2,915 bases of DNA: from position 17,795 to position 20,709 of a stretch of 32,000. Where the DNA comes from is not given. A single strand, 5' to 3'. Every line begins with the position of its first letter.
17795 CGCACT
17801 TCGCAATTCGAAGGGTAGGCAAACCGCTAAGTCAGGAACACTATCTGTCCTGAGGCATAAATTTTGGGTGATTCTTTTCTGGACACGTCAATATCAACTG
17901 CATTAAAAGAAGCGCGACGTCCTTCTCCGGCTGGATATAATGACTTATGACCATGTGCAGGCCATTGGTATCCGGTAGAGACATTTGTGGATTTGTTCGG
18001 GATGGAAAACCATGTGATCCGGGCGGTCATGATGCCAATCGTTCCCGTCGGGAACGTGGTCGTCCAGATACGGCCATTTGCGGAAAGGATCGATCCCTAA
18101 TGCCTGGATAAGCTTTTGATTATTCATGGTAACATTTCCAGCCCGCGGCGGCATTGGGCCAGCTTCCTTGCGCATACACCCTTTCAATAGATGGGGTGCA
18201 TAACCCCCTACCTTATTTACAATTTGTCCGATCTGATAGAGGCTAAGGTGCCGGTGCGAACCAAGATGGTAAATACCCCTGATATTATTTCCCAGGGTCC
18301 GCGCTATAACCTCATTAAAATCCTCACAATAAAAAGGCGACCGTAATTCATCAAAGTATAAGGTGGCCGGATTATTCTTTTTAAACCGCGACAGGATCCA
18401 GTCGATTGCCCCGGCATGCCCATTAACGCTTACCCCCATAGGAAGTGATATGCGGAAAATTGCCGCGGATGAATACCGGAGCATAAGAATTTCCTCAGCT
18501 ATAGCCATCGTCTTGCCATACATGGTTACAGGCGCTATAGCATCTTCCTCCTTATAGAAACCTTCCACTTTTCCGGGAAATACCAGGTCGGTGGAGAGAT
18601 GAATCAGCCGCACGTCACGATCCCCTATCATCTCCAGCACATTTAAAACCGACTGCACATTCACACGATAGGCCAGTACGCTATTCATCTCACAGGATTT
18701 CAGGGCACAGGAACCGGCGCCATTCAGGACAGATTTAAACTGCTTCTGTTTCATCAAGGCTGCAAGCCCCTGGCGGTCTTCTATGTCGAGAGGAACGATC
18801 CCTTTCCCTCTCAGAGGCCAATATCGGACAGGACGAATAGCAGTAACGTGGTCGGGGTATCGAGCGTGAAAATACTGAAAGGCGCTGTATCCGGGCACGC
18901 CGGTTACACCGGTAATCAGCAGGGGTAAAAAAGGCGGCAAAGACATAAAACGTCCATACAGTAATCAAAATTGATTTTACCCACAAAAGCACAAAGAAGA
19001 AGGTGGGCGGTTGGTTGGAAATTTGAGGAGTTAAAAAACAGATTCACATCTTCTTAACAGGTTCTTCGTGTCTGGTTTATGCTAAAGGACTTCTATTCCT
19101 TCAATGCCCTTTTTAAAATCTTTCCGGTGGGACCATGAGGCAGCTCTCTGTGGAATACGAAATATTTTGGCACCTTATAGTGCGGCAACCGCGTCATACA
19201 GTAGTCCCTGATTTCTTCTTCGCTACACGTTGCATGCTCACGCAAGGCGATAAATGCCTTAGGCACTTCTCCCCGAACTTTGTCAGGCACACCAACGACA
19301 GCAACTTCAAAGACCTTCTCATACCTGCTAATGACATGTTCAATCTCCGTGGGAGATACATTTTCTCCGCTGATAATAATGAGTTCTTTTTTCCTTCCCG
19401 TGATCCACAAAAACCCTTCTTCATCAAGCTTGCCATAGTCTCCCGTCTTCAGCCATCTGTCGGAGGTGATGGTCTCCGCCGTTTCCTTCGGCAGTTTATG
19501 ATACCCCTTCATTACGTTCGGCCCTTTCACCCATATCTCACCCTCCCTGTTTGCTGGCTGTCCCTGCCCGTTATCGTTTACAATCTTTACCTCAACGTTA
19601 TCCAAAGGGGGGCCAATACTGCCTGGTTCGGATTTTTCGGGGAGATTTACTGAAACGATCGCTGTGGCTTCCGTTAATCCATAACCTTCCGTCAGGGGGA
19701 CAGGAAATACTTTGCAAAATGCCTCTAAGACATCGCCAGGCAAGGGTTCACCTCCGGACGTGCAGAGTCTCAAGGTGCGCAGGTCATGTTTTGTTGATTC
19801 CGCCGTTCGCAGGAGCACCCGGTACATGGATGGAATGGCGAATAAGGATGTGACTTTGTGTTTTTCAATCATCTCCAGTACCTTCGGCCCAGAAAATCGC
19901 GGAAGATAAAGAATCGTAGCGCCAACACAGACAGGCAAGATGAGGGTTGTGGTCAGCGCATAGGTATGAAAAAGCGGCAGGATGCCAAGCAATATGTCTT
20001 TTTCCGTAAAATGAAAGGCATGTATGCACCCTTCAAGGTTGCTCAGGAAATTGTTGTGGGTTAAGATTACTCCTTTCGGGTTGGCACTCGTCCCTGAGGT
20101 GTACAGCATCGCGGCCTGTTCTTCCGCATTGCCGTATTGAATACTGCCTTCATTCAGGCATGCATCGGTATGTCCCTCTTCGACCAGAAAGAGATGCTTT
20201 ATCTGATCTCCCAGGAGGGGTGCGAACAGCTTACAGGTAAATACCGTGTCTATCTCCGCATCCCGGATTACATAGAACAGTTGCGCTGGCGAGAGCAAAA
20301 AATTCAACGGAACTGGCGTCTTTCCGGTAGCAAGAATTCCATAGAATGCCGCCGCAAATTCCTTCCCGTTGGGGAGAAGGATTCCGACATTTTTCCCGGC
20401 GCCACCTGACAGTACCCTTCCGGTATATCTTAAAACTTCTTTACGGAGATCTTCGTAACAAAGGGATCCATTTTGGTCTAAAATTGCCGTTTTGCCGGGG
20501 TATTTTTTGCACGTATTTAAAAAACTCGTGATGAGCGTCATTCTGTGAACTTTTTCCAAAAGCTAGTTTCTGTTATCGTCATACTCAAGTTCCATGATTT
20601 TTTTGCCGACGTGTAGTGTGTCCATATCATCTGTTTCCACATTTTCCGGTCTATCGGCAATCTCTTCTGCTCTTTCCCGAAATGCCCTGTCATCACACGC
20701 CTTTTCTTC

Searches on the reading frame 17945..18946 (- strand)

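Call 53: search_protein_families(library=pfam, proteins=[window:17945-18946:-], max_evalue=0.0001)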
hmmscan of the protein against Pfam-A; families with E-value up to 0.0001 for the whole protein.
window:17945-18946:- (333 aa): 4 families
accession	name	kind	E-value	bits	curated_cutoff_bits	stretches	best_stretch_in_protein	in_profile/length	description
PF04321.23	RmlD_sub_bind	-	5.8e-35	121.2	27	1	9-291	3-274/287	RmlD substrate binding domain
PF01370.27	Epimerase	-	4.4e-15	56.2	20.9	1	10-220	2-227/240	NAD dependent epimerase/dehydratase family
PF16363.11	GDP_Man_Dehyd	-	4.2e-12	46.6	27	1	50-165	56-175/332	GDP-mannose 4,6 dehydratase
PF02719.21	Polysacc_synt_2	-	3.5e-05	23.6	20.2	0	53-155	61-165/293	Polysaccharide biosynthesis protein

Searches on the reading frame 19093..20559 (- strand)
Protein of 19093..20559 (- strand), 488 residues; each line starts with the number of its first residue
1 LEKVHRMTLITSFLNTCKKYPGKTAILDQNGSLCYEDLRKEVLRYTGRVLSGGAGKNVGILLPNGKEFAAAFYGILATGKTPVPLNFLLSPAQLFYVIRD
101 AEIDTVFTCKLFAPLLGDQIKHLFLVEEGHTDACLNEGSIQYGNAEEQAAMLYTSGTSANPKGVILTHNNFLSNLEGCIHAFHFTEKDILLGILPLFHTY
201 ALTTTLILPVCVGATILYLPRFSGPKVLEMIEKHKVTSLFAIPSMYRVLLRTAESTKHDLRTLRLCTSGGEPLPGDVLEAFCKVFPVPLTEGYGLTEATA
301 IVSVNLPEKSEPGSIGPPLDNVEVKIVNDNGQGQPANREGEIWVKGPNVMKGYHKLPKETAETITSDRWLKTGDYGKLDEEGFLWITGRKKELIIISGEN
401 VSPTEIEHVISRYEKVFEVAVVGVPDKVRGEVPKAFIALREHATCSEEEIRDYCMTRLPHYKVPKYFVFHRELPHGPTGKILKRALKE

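Call 53: search_protein_families(library=pfam, proteins=[window:19093-20559:-], max_evalue=0.0001)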
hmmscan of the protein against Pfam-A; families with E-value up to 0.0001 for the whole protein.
window:19093-20559:- (488 aa): 2 families
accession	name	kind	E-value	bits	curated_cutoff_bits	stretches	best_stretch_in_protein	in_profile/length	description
PF00501.34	AMP-binding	-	1.9e-82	277.6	29.9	1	15-354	3-384/384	AMP-binding enzyme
PF13193.12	AMP-binding_C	-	7.4e-18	65.7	24.5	1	405-480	1-76/76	AMP-binding enzyme C-terminal domain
